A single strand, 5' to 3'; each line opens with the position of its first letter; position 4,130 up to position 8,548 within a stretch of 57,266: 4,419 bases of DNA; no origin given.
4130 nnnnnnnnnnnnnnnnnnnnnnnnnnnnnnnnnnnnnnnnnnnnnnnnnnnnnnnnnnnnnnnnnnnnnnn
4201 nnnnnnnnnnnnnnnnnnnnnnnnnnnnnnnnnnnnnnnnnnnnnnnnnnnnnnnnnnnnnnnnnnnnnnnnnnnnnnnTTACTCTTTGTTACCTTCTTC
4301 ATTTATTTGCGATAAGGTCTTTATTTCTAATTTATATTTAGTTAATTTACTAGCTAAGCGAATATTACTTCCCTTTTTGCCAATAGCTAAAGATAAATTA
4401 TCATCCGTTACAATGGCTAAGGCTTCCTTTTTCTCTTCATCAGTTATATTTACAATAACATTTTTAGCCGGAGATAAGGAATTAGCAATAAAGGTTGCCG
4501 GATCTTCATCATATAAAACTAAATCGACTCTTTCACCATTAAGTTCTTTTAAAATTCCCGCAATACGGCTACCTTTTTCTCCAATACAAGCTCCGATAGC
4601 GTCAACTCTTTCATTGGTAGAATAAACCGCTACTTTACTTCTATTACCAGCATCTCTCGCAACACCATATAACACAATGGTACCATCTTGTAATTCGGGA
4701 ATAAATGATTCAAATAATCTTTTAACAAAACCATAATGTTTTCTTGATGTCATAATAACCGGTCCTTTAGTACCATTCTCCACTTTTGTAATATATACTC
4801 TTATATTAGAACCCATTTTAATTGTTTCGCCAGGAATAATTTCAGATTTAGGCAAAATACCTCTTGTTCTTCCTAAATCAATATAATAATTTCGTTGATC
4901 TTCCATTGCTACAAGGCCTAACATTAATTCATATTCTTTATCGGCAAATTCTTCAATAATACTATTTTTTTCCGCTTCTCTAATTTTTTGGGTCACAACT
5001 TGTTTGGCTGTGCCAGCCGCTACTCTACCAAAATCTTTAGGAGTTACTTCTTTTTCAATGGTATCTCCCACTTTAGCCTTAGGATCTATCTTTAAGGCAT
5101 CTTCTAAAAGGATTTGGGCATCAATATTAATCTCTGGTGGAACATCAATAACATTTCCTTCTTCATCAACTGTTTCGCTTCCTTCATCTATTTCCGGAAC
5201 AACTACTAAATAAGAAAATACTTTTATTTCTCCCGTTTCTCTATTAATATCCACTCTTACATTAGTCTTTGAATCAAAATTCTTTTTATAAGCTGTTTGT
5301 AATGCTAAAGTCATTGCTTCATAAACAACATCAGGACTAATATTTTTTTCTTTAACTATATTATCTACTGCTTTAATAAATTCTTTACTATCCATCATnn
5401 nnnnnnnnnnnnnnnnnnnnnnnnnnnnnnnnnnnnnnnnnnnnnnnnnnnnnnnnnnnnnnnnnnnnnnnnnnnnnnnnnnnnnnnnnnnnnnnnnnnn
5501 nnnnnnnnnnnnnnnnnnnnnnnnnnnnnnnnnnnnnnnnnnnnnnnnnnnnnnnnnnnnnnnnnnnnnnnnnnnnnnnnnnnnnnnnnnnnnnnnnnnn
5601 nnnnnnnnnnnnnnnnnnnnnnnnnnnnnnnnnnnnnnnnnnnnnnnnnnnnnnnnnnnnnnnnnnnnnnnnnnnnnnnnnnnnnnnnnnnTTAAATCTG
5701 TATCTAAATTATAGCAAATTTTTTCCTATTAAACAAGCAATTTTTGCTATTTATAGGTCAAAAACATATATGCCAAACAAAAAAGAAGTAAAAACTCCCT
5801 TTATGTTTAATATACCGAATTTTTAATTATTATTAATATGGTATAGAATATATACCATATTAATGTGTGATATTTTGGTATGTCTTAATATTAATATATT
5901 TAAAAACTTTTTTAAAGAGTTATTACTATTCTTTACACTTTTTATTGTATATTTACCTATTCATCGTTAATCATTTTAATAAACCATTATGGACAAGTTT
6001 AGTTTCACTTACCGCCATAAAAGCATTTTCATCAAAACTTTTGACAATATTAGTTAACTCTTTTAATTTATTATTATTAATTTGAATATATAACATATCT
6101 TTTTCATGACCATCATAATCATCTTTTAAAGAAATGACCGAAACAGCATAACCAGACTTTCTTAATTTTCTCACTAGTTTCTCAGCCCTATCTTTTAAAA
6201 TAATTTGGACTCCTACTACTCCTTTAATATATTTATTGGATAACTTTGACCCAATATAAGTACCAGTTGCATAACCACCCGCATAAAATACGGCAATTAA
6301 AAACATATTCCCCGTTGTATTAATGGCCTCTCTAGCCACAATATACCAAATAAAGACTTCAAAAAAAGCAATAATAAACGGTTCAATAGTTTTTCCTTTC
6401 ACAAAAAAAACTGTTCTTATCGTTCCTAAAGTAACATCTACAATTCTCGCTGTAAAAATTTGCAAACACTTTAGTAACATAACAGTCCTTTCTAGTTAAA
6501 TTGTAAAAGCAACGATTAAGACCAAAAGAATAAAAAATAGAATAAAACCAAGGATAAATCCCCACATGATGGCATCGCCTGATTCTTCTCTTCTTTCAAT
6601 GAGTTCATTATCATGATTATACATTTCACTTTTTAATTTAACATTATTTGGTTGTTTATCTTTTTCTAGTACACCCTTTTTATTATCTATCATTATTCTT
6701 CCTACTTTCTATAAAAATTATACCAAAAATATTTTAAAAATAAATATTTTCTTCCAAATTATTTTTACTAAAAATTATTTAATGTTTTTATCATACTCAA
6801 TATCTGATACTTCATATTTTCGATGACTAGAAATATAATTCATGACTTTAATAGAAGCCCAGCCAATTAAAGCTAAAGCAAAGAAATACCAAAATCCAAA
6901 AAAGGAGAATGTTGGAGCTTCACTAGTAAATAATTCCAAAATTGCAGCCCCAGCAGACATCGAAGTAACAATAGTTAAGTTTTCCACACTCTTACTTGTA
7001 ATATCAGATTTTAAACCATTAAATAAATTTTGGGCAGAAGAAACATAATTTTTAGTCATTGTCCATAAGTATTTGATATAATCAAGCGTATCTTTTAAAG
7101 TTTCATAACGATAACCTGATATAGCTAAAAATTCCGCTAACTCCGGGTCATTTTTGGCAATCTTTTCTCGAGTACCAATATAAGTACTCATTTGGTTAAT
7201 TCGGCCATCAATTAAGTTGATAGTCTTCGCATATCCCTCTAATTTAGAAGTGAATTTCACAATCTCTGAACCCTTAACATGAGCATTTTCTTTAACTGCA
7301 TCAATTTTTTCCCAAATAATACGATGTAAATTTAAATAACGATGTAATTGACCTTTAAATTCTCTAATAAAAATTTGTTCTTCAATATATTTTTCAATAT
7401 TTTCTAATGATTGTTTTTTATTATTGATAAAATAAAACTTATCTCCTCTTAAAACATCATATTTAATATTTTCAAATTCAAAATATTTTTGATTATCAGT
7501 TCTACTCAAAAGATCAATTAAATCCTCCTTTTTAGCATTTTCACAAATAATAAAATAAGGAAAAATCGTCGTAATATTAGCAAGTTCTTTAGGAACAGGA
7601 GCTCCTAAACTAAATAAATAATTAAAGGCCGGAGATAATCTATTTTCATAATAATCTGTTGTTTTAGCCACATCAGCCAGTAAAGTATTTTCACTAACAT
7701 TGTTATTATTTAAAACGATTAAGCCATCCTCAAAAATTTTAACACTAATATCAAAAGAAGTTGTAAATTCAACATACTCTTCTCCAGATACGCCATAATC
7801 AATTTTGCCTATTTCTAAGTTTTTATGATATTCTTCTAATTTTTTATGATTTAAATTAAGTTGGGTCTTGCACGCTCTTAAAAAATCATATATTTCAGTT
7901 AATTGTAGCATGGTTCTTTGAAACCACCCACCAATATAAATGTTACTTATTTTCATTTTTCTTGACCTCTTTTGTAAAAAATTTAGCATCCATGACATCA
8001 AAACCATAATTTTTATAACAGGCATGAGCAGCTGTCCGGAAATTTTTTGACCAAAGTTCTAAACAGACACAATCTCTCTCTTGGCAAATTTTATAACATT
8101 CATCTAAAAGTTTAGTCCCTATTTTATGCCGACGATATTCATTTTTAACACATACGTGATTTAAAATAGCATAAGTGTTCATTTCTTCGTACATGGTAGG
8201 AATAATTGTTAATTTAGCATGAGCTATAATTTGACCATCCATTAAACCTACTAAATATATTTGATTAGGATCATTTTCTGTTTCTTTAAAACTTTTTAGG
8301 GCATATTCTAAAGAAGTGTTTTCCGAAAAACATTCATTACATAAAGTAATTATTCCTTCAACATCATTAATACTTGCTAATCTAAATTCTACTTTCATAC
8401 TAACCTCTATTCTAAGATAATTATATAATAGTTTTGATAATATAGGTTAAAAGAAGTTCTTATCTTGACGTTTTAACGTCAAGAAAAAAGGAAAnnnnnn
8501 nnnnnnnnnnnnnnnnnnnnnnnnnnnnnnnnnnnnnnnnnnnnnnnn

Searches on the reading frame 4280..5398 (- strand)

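Call 5: search_protein_families(library=ncbifam, proteins=[window:4280-5398:-], max_evalue=0.001)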
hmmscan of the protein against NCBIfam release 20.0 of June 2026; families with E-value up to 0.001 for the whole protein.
window:4280-5398:- (372 aa): 5 families
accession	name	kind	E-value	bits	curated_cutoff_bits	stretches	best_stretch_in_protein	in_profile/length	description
TIGR01953.1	NusA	equivalog_domain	2.3e-114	381.9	253.4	1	6-364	1-340/340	transcription termination factor NusA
NF006645.0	PRK09202.4-5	equivalog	2.5e-65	221.1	532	1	3-369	15-377/540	transcription termination/antitermination protein NusA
NF006642.0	PRK09202.4-1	equivalog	5.6e-42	144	687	1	5-364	18-377/614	transcription termination/antitermination protein NusA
TIGR01952.1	nusA_arch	equivalog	3.1e-14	53.5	74.35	1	266-361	42-137/141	NusA-like transcription termination signal-binding factor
NF006261.0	PRK08406.1-5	equivalog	7.7e-06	25.6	231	1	267-366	42-141/173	transcription elongation factor NusA-like protein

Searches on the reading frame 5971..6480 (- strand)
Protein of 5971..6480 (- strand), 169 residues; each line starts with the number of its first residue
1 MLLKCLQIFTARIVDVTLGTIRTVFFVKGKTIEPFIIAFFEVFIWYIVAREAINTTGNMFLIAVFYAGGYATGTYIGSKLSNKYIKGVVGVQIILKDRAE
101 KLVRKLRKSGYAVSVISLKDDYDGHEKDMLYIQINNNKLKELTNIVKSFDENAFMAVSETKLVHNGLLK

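Call 5: search_protein_families(library=ncbifam, proteins=[window:5971-6480:-], max_evalue=0.001)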
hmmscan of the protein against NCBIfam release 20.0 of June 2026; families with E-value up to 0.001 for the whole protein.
window:5971-6480:- (169 aa): 5 families
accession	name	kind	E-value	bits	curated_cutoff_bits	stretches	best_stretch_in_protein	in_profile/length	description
NF003191.0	PRK04164.1-2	equivalog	1.8e-36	125.6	179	1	3-167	15-176/200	hypothetical protein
NF003194.0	PRK04164.1-5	equivalog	1.4e-24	86.6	160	1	3-167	5-166/178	hypothetical protein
NF003193.0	PRK04164.1-4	equivalog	4.3e-16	59.1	351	1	3-168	2-164/182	hypothetical protein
NF003192.0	PRK04164.1-3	equivalog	1.6e-13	50.9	341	1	6-167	9-167/174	hypothetical protein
NF003190.0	PRK04164.1-1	equivalog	5.1e-13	49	318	1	4-167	11-171/200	hypothetical protein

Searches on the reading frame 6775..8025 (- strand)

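Call 3: search_protein_families(library=pfam, proteins=[window:6775-8025:-], max_evalue=0.1)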
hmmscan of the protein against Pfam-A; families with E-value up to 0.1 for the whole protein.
window:6775-8025:- (416 aa): 4 families
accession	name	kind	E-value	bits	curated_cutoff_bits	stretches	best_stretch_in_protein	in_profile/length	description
PF06109.18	HlyE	-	0.018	14.8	25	0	302-397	229-324/333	Haemolysin E (HlyE)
PF20833.2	RNase_E_G_Thio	-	0.044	14.4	26.8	0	195-222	45-72/86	RNase E/G, Thioredoxin-like domain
PF07160.18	SKA1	-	0.056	13.7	29.6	0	235-314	8-87/243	Spindle and kinetochore-associated protein 1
PF23457.1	LysM2_NFP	-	0.093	13.3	36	0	183-203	2-22/56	NFP LysM2 domain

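Call 64: search_protein_families(library=padloc, proteins=[window:6775-8025:-], max_evalue=0.001)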
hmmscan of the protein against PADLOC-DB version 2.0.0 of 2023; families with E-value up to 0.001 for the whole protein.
window:6775-8025:- (416 aa): 0 families

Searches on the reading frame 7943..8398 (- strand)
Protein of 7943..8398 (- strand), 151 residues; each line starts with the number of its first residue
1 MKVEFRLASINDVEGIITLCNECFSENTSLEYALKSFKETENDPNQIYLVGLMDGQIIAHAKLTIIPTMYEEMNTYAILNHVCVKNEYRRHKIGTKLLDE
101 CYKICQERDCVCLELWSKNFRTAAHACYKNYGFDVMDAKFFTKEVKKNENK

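Call 3: search_protein_families(library=pfam, proteins=[window:7943-8398:-], max_evalue=0.1)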
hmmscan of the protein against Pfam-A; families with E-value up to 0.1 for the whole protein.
window:7943-8398:- (151 aa): 7 families
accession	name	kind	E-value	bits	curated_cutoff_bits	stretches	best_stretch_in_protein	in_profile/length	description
PF00583.31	Acetyltransf_1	-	5.3e-15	56.2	20.7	1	20-133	8-116/116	Acetyltransferase (GNAT) family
PF13508.13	Acetyltransf_7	-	2.2e-11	44.4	27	1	45-134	2-83/84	Acetyltransferase (GNAT) domain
PF13527.13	Acetyltransf_9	-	3.1e-09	37.3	25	1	5-135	2-126/127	Acetyltransferase (GNAT) domain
PF13673.13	Acetyltransf_10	-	4.1e-07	30.5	23.6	1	37-140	22-114/128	Acetyltransferase (GNAT) domain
PF08516.17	ADAM_CR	-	0.035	14.9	29.4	1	101-131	12-43/115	ADAM cysteine-rich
PF14542.12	Acetyltransf_CG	-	0.048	14.2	30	1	70-104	17-52/80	GCN5-related N-acetyl-transferase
PF22034.2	B129_C2H2-zf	-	0.086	13.6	27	0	74-85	10-21/22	Uncharacterized protein B-129, C2H2 zinc finger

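Call 64: search_protein_families(library=padloc, proteins=[window:7943-8398:-], max_evalue=0.001)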
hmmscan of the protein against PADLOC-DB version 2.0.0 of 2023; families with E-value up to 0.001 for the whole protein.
window:7943-8398:- (151 aa): 0 families
